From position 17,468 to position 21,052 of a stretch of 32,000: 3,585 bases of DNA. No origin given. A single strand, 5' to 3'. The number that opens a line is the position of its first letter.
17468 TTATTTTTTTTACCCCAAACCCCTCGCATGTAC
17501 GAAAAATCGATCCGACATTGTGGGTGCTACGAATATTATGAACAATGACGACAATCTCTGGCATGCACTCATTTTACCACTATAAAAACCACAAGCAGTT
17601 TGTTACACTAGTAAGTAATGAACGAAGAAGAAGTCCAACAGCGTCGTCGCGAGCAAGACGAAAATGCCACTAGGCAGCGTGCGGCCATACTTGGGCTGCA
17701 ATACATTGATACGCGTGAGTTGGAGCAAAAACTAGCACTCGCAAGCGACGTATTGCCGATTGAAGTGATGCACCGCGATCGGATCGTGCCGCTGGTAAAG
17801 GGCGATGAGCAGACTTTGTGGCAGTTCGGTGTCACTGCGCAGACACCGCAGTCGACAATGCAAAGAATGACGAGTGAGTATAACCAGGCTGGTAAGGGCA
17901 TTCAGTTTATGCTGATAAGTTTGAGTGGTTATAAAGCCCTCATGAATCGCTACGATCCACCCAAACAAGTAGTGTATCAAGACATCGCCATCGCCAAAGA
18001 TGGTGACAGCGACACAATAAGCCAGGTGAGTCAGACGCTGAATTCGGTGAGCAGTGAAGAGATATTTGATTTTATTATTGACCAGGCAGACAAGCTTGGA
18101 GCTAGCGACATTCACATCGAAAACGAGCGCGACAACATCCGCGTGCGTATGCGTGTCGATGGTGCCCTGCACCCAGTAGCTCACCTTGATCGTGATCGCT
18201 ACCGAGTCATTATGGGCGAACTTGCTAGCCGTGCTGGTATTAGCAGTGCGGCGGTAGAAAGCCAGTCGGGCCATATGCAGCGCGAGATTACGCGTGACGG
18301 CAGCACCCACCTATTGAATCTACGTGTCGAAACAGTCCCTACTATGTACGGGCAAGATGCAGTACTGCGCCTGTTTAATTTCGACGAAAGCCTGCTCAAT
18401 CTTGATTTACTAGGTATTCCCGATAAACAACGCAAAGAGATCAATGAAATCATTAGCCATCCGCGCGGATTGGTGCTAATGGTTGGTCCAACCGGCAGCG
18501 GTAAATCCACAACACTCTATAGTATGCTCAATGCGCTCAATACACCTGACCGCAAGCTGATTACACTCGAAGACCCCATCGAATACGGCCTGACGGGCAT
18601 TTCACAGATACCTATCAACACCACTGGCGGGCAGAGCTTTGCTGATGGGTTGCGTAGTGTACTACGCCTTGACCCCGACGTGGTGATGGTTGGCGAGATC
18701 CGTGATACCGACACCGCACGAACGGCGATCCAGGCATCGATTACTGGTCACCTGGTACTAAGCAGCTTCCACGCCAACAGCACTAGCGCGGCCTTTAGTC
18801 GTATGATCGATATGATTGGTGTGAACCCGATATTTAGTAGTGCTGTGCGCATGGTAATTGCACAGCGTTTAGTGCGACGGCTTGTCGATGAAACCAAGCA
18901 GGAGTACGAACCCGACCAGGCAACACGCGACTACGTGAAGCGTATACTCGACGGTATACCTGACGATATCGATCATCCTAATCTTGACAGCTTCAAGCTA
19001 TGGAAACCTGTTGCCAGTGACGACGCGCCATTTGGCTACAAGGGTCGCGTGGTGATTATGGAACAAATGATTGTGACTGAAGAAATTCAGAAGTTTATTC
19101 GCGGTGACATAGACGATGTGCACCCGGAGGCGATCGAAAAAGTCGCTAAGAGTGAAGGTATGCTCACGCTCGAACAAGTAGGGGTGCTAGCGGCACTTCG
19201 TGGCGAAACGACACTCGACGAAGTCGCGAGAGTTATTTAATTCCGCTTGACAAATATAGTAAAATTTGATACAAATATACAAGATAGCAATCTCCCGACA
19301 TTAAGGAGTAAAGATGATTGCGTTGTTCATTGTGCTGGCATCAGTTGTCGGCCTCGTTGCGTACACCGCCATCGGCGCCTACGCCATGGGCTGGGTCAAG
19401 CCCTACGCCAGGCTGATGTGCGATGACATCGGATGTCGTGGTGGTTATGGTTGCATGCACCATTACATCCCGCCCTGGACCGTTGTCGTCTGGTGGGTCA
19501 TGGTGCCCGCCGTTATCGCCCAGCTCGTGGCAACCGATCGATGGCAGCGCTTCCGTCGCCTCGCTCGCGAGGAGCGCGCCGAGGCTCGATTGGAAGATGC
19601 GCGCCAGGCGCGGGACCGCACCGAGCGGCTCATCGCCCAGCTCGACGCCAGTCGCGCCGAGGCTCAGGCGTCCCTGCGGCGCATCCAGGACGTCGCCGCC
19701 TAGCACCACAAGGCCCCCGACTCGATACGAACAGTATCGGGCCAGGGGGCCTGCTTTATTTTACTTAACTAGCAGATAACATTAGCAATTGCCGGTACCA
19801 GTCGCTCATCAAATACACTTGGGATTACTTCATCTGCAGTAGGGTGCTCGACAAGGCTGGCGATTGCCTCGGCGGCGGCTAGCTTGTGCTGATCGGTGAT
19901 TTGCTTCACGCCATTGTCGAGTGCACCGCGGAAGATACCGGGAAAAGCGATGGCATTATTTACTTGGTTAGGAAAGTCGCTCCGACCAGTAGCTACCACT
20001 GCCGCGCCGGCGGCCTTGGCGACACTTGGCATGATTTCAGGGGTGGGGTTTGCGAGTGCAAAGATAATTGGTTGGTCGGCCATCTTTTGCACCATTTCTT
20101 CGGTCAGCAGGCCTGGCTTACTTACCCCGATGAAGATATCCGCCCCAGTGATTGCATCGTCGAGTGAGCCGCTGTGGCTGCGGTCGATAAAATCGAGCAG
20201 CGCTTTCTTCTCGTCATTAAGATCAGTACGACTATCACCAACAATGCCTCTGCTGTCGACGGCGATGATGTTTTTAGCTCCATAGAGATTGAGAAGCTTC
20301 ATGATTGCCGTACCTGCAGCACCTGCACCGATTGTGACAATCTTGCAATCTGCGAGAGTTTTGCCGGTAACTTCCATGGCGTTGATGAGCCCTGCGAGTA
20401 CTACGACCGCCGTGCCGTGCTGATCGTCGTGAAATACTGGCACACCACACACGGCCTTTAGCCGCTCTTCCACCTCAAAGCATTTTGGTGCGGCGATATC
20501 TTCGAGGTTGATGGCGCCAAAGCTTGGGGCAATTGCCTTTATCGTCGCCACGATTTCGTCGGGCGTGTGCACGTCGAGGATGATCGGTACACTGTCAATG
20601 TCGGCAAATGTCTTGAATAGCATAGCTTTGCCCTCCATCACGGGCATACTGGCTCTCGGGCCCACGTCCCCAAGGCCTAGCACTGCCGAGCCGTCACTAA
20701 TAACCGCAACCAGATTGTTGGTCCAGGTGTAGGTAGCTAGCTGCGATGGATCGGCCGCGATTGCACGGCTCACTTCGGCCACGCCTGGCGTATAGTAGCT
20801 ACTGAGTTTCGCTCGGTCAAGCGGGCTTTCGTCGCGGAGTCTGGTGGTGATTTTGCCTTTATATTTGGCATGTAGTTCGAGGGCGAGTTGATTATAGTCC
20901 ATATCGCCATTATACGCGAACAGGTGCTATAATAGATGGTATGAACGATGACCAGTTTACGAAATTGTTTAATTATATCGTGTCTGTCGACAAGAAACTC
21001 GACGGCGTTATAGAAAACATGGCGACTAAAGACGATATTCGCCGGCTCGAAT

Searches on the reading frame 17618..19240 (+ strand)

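Call 71: search_protein_families(library=pfam, proteins=[window:17618-19240:+], max_evalue=0.00001)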
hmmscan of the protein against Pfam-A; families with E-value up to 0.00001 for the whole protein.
window:17618-19240:+ (540 aa): 1 family
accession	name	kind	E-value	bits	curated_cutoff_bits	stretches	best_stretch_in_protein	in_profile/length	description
PF00437.27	T2SSE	-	9.3e-91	304.7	24.9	1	148-538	10-370/370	Type II/IV secretion system protein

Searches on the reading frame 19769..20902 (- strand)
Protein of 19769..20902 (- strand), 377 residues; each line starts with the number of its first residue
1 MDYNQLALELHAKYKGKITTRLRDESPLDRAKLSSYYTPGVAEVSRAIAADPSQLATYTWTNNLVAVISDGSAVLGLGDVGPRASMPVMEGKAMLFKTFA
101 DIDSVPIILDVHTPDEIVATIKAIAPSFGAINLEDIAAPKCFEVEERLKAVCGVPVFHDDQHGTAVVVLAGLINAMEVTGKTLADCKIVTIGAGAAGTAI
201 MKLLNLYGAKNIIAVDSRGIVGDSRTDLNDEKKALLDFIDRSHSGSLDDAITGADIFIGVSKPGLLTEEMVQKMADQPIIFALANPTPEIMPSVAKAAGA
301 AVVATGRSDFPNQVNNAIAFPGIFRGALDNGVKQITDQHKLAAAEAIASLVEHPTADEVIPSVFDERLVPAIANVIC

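Call 71: search_protein_families(library=pfam, proteins=[window:19769-20902:-], max_evalue=0.00001)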
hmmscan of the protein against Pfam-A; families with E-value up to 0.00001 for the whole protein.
window:19769-20902:- (377 aa): 2 families
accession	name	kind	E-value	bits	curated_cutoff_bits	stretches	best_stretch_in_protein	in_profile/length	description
PF00390.24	malic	-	3.5e-28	99.1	23.1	1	32-149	19-182/182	Malic enzyme, N-terminal domain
PF03949.21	Malic_M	-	1.6e-27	96.9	23.5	1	163-363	3-239/258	Malic enzyme, NAD binding domain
